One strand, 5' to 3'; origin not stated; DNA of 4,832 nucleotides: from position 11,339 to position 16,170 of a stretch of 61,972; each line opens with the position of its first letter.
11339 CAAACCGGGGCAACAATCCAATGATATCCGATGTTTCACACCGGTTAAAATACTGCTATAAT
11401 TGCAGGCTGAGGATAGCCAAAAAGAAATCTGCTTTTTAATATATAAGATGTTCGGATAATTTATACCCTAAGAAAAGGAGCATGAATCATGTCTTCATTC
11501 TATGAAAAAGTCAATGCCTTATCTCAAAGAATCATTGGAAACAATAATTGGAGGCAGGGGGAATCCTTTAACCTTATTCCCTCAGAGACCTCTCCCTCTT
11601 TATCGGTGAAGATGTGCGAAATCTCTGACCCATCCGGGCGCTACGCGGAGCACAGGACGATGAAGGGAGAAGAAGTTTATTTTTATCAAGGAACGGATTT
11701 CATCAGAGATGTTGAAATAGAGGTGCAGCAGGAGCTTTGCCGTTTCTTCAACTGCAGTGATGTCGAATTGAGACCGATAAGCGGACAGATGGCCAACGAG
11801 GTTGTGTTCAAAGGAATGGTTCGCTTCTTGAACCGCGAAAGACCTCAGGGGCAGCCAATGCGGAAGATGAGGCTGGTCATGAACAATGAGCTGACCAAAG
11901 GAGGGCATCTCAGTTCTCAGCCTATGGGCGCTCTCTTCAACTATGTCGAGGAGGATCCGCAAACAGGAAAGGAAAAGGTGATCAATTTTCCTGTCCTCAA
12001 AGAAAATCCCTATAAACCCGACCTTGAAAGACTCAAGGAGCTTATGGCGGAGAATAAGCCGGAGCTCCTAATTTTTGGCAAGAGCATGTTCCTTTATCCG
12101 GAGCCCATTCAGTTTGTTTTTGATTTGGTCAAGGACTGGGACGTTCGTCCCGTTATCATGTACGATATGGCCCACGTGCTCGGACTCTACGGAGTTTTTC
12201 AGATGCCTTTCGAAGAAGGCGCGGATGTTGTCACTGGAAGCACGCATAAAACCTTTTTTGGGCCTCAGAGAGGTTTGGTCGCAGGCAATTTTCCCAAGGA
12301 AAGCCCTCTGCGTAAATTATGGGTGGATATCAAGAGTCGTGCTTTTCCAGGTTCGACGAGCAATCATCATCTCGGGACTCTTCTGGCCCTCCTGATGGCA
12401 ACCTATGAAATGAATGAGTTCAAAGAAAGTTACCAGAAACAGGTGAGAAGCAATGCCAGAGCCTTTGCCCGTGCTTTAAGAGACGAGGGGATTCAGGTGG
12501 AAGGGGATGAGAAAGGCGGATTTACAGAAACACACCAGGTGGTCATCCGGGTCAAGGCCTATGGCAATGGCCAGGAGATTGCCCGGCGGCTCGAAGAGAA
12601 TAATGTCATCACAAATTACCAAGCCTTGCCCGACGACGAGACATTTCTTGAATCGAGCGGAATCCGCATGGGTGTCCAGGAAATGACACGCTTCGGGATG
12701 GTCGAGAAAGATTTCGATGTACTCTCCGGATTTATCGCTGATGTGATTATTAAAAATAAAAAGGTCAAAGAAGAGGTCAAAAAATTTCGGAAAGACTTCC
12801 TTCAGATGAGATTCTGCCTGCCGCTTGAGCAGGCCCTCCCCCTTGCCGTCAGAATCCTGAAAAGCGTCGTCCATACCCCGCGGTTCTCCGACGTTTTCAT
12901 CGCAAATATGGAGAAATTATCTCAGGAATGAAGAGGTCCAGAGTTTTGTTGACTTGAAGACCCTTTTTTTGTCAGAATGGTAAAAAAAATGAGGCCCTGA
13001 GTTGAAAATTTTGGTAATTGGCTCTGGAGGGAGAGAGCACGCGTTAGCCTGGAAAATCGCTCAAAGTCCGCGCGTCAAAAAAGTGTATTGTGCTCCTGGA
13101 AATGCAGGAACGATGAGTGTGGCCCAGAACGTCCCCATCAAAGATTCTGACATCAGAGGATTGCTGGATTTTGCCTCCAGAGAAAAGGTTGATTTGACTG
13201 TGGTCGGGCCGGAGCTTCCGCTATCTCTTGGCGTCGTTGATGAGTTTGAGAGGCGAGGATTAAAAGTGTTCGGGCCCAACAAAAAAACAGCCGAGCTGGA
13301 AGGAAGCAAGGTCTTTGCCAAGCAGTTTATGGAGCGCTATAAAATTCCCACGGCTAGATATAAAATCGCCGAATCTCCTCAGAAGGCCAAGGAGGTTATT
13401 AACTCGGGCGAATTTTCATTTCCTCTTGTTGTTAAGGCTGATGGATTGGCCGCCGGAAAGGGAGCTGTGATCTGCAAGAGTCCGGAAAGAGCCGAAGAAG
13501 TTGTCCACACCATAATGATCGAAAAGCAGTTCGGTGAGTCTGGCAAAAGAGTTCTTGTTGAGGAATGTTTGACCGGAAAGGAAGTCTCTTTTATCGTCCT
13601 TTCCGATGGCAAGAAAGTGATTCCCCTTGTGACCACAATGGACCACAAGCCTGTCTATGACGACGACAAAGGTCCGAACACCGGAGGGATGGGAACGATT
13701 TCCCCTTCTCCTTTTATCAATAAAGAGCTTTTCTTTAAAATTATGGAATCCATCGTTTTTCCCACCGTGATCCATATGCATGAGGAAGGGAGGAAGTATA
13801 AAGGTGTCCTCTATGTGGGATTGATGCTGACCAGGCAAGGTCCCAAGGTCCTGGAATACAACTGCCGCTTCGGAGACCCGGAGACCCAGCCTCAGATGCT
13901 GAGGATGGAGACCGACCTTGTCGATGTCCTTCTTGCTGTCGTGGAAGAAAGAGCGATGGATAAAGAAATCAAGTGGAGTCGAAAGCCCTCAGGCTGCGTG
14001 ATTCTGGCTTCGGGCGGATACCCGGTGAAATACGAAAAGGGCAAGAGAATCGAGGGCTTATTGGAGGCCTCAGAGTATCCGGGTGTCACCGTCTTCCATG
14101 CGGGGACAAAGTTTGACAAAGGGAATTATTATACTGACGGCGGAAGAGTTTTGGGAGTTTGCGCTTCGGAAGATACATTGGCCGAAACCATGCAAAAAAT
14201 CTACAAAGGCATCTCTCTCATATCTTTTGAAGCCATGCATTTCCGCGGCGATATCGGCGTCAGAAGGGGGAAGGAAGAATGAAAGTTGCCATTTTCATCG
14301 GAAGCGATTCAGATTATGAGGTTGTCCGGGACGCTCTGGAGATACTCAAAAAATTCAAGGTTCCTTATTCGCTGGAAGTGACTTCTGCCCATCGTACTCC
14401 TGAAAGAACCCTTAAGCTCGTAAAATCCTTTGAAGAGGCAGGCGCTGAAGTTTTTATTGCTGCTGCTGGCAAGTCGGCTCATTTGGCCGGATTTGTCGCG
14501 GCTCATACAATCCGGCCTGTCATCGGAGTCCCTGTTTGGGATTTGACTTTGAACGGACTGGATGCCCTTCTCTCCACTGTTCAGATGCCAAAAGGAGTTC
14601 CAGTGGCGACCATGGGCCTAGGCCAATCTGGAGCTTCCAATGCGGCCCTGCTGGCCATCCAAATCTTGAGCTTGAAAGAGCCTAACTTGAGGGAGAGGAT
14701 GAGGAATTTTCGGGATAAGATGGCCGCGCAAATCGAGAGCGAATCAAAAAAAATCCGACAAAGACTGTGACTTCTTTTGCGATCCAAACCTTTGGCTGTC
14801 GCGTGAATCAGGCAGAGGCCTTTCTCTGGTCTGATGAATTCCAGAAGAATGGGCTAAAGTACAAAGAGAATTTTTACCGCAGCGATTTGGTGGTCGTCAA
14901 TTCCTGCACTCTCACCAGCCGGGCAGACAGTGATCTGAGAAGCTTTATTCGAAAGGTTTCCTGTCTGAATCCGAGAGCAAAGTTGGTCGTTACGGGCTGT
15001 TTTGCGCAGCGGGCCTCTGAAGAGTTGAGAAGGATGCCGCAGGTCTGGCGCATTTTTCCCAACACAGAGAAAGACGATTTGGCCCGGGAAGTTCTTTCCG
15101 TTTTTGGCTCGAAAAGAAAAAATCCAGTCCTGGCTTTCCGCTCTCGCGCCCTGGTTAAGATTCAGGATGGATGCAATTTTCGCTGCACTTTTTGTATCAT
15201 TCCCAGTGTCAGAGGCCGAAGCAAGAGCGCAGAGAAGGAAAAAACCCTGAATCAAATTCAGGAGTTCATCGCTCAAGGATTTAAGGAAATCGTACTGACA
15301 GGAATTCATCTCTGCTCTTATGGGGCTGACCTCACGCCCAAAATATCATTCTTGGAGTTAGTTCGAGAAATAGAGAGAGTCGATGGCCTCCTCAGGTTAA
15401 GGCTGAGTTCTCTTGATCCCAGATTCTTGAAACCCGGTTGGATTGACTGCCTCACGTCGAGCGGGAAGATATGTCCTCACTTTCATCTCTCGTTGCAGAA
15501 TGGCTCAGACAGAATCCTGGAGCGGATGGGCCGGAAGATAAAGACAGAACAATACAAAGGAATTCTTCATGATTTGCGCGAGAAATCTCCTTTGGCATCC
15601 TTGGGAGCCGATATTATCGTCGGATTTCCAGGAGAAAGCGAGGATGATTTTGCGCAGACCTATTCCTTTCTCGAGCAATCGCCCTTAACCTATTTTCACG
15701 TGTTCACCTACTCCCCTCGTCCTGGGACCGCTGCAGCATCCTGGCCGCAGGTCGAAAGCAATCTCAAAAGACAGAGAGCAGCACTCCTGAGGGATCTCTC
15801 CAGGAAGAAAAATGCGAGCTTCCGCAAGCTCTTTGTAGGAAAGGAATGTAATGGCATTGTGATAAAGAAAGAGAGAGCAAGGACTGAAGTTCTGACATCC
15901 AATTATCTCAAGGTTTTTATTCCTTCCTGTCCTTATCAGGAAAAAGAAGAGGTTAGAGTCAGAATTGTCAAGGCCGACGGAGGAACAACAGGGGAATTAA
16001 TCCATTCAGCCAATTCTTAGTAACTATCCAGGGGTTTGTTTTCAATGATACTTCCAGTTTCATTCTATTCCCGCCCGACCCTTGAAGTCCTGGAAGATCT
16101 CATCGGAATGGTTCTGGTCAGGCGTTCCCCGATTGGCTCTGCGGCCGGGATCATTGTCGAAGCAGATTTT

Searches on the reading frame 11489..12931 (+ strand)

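Call 30: search_protein_families(library=pfam, proteins=[window:11489-12931:+], max_evalue=0.00001)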
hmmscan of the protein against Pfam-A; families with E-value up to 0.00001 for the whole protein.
window:11489-12931:+ (480 aa): 1 family
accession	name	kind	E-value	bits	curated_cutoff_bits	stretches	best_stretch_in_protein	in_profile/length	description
PF00464.25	SHMT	-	1.1e-35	123.5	27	1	14-416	10-399/399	Serine hydroxymethyltransferase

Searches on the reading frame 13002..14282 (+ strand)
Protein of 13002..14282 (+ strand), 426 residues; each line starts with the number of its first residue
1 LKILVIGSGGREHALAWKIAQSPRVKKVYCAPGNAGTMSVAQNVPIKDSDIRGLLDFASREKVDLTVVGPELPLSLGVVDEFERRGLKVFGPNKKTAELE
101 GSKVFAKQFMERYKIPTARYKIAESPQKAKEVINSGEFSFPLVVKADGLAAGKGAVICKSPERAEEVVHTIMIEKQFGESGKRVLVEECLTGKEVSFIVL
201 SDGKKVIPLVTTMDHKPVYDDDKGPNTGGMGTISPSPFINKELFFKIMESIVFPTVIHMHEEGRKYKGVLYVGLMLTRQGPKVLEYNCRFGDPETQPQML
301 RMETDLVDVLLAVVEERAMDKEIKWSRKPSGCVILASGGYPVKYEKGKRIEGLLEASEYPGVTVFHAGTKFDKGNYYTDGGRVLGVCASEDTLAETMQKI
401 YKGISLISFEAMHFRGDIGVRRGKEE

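Call 30: search_protein_families(library=pfam, proteins=[window:13002-14282:+], max_evalue=0.00001)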
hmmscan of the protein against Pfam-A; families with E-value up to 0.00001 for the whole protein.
window:13002-14282:+ (426 aa): 6 families
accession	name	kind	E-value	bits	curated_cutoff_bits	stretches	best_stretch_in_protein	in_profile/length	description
PF01071.24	GARS_A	-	3.1e-74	249.5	27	1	101-295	1-194/194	Phosphoribosylglycinamide synthetase, ATP-grasp (A) domain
PF02844.21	GARS_N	-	9.5e-41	139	29.5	1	1-100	1-100/100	Phosphoribosylglycinamide synthetase, N domain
PF02843.22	GARS_C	-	1.1e-28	99.9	34.8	1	332-420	3-91/92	Phosphoribosylglycinamide synthetase, C domain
PF02786.22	CPSase_L_D2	-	8.6e-09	35.6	19.8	1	103-250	2-144/211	Carbamoyl-phosphate synthase L chain, ATP binding domain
PF02222.28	ATP-grasp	-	4.5e-08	33.4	27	1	108-219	1-109/179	ATP-grasp domain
PF08443.16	RimK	-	1.2e-06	28.8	21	1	103-173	4-77/188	RimK-like ATP-grasp domain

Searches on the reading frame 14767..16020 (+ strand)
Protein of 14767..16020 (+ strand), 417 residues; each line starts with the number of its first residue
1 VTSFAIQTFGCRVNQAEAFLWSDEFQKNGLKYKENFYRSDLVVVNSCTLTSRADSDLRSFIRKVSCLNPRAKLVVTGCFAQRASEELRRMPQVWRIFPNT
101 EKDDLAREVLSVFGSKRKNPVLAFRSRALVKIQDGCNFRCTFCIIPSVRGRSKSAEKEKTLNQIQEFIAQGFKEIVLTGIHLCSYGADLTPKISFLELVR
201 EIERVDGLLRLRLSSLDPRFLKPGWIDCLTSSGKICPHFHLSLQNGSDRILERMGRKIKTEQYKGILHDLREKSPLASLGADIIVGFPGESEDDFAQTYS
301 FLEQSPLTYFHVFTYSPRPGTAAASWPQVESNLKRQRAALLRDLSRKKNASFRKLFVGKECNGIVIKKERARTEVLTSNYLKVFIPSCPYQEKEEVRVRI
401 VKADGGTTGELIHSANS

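Call 14: search_protein_families(library=pfam, proteins=[window:14767-16020:+])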
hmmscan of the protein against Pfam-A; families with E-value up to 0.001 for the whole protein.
window:14767-16020:+ (417 aa): 2 families
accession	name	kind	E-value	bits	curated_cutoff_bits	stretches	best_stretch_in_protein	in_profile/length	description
PF04055.27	Radical_SAM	-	1.5e-23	84.3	29.5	1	131-302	2-166/166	Radical SAM superfamily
PF00919.26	UPF0004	-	9.8e-21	74.1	27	1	4-93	2-92/98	Uncharacterized protein family UPF0004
